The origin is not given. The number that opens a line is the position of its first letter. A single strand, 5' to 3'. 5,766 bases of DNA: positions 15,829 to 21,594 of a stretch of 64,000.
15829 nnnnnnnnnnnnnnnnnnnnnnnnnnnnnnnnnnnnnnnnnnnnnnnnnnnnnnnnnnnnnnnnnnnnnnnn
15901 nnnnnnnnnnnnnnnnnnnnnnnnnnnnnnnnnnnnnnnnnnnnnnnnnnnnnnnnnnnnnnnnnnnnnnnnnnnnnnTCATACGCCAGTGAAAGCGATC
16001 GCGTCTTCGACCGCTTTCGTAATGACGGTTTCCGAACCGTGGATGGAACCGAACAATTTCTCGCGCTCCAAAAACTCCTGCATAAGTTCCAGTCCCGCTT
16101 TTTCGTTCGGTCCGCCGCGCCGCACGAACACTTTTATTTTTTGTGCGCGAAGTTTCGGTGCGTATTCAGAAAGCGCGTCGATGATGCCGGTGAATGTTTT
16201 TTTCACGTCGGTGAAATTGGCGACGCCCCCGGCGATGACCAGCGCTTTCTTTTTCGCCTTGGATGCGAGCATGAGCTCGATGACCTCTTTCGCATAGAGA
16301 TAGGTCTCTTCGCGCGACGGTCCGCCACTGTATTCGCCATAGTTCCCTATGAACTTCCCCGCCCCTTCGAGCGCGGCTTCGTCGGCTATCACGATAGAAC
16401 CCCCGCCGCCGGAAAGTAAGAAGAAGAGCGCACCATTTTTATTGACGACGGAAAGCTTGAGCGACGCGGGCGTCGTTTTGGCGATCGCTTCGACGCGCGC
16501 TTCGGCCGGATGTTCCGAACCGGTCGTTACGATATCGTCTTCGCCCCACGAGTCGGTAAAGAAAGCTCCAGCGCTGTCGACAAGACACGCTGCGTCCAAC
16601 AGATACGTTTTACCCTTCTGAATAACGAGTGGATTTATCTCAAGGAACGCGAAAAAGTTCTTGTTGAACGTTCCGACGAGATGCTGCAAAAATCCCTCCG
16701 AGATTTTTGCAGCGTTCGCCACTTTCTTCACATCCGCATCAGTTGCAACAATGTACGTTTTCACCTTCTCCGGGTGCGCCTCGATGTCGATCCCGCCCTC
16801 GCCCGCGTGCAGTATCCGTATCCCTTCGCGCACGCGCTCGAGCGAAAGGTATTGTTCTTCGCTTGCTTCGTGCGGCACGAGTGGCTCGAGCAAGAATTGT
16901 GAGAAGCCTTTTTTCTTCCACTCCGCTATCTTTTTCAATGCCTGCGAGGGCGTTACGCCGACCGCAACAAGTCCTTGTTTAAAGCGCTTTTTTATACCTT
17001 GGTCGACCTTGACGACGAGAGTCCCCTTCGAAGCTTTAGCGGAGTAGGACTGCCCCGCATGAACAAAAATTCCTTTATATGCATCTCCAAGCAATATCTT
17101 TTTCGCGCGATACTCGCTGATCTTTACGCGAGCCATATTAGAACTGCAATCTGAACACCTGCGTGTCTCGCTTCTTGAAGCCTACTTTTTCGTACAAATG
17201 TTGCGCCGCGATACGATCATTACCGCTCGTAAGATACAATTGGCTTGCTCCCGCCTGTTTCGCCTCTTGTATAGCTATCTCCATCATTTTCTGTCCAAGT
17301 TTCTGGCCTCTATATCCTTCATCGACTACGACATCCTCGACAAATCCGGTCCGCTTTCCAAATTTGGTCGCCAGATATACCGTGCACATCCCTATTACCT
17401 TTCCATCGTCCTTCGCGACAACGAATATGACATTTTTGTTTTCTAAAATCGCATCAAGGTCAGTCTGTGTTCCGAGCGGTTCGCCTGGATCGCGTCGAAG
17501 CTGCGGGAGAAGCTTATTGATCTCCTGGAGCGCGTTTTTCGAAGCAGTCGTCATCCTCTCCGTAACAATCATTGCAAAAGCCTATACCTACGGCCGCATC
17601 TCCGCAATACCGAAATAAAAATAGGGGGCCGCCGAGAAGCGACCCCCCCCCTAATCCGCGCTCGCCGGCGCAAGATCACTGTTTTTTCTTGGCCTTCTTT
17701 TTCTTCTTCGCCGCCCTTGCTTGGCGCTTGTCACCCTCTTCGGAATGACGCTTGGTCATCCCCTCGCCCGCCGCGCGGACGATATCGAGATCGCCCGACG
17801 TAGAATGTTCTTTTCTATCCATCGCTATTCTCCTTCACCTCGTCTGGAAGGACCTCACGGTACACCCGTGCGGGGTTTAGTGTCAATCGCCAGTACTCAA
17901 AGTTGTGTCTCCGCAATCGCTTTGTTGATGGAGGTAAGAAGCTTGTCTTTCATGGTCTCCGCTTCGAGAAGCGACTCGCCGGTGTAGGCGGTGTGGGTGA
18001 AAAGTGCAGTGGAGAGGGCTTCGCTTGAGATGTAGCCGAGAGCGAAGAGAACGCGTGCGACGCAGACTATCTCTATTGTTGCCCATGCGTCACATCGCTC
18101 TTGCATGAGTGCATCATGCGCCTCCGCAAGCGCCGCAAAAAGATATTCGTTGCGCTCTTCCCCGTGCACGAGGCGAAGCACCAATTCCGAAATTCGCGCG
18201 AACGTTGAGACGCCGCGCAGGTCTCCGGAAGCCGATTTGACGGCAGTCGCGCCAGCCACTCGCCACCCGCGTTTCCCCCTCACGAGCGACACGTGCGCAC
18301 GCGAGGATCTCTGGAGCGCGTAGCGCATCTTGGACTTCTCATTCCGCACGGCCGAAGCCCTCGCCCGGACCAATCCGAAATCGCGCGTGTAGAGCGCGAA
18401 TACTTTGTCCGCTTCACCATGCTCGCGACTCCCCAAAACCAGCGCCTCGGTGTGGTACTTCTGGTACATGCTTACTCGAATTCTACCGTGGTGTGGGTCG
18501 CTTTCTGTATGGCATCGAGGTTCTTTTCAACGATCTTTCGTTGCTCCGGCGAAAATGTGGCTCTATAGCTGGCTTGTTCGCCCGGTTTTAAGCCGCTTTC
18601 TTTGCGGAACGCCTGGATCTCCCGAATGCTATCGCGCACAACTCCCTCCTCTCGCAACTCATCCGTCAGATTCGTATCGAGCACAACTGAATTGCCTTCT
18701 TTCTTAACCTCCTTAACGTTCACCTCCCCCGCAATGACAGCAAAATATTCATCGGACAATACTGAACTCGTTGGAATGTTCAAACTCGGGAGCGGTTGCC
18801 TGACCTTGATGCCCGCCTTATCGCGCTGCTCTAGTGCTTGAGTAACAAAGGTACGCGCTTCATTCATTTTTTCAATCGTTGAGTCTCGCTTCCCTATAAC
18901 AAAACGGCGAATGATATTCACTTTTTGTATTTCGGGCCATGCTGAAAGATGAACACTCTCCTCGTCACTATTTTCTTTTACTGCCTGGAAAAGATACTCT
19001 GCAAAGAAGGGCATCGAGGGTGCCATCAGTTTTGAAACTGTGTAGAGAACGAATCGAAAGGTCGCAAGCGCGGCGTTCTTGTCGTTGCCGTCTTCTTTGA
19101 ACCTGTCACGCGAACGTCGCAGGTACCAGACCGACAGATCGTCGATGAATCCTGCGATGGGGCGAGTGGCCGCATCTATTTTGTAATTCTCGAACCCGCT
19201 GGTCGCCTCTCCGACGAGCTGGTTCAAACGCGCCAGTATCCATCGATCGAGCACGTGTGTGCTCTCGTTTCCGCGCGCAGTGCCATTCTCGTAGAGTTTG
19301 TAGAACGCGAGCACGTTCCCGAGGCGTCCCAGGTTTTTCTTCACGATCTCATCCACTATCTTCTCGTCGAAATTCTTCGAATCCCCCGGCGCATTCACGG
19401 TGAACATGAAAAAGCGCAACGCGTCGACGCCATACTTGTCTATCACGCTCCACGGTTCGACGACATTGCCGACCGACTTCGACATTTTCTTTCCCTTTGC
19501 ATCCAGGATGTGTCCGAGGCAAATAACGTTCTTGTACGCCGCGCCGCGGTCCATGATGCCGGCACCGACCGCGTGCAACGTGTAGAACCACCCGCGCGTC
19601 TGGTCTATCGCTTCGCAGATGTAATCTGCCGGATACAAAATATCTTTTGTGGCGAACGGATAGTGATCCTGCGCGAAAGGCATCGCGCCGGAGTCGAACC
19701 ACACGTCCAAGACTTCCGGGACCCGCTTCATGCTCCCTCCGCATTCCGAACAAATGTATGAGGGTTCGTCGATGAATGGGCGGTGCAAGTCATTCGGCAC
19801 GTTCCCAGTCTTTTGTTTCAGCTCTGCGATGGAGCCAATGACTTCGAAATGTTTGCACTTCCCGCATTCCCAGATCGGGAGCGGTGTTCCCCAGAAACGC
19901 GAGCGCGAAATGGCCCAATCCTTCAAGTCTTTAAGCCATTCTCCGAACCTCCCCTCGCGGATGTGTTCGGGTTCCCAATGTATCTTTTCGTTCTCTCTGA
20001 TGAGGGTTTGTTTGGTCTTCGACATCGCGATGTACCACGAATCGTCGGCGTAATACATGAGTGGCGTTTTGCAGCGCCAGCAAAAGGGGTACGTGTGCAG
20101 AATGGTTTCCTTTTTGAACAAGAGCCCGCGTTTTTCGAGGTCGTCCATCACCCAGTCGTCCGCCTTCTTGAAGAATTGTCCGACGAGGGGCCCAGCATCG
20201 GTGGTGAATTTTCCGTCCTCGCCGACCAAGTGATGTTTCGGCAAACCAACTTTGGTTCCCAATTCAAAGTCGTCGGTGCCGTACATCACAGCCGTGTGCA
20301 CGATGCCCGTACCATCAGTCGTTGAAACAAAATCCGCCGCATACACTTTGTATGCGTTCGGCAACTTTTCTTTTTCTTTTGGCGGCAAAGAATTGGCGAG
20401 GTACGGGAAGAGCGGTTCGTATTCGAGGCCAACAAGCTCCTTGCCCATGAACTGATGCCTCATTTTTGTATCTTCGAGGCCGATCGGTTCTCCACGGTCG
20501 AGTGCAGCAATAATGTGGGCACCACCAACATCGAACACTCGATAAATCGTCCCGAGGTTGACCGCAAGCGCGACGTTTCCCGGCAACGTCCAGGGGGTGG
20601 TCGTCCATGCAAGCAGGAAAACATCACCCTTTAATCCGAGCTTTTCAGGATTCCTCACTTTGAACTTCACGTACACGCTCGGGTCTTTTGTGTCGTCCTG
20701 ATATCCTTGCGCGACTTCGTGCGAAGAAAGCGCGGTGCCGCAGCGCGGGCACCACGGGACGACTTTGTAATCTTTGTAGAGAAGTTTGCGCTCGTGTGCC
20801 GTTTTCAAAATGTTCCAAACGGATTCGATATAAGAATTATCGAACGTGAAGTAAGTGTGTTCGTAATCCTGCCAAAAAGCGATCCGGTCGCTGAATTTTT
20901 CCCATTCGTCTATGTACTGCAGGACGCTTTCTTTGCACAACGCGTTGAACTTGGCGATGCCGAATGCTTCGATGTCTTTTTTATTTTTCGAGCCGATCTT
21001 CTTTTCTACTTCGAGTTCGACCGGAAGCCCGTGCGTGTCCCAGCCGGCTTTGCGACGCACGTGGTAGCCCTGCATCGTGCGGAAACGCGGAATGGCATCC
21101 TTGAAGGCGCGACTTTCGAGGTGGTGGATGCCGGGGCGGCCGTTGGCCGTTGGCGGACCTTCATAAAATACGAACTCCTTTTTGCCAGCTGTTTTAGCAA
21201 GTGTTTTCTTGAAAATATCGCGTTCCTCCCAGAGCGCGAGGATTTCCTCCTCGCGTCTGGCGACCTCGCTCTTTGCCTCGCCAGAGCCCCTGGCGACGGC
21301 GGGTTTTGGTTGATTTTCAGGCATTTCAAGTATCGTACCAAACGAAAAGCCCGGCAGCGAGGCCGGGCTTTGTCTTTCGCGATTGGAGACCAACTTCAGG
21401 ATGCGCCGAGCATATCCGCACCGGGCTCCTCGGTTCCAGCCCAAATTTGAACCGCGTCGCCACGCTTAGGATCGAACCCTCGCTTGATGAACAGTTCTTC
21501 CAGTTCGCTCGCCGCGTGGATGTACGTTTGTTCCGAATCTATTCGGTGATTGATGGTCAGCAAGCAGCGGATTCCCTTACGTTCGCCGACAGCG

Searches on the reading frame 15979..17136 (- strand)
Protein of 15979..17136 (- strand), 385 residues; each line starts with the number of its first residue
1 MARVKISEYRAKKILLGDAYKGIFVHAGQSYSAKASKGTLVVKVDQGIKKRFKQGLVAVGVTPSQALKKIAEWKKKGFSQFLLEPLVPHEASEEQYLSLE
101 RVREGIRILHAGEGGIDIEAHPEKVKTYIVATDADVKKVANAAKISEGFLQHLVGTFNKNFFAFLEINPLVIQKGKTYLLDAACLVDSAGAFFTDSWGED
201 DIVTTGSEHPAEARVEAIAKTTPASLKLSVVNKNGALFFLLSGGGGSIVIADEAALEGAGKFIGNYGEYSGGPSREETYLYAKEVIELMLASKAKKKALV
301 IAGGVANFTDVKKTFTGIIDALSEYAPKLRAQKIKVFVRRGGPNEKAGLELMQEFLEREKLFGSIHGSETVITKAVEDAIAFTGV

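Call 61: search_protein_families(library=pfam, proteins=[window:15979-17136:-], max_evalue=0.0001)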
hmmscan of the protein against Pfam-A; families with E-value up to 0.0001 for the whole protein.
window:15979-17136:- (385 aa): 2 families
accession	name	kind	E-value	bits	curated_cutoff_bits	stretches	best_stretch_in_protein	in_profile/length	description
PF16114.10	Citrate_bind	-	2.4e-51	174.2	26.8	1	209-380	4-175/177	ATP citrate lyase citrate-binding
PF24948.1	Citrate_synth_N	-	1e-29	104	83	1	37-194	51-228/232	ATP-citrate synthase ATP-grasp domain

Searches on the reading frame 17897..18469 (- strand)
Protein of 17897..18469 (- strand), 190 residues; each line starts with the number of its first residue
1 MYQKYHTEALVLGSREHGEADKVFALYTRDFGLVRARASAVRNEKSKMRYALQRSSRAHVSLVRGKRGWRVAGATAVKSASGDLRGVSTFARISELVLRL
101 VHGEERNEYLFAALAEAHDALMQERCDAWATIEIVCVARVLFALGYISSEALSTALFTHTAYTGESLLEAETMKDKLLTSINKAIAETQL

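Call 61: search_protein_families(library=pfam, proteins=[window:17897-18469:-], max_evalue=0.0001)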
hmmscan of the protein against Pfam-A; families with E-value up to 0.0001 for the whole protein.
window:17897-18469:- (190 aa): 1 family
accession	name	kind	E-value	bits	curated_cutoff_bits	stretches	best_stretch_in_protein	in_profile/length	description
PF11967.14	RecO_N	-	2.3e-12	47.2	27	1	4-67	3-66/80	Recombination protein O N terminal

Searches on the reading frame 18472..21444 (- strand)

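Call 61: search_protein_families(library=pfam, proteins=[window:18472-21444:-], max_evalue=0.0001)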
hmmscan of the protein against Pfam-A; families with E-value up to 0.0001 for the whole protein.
window:18472-21444:- (990 aa): 4 families
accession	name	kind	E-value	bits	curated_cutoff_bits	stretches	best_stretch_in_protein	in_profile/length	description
PF00133.28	tRNA-synt_1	-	8.4e-118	394.2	22.7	1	68-684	2-406/414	tRNA synthetases class I (I, L, M and V)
PF08264.19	Anticodon_1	-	3.1e-28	99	25.1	1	733-885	1-144/148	Anticodon-binding domain of tRNA ligase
PF09334.17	tRNA-synt_1g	-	6.6e-19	68.4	20.1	1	638-711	312-386/391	tRNA synthetases class I (M)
PF19302.4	DUF5915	-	2.6e-13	50.4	27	1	895-985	76-167/195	Domain of unknown function (DUF5915)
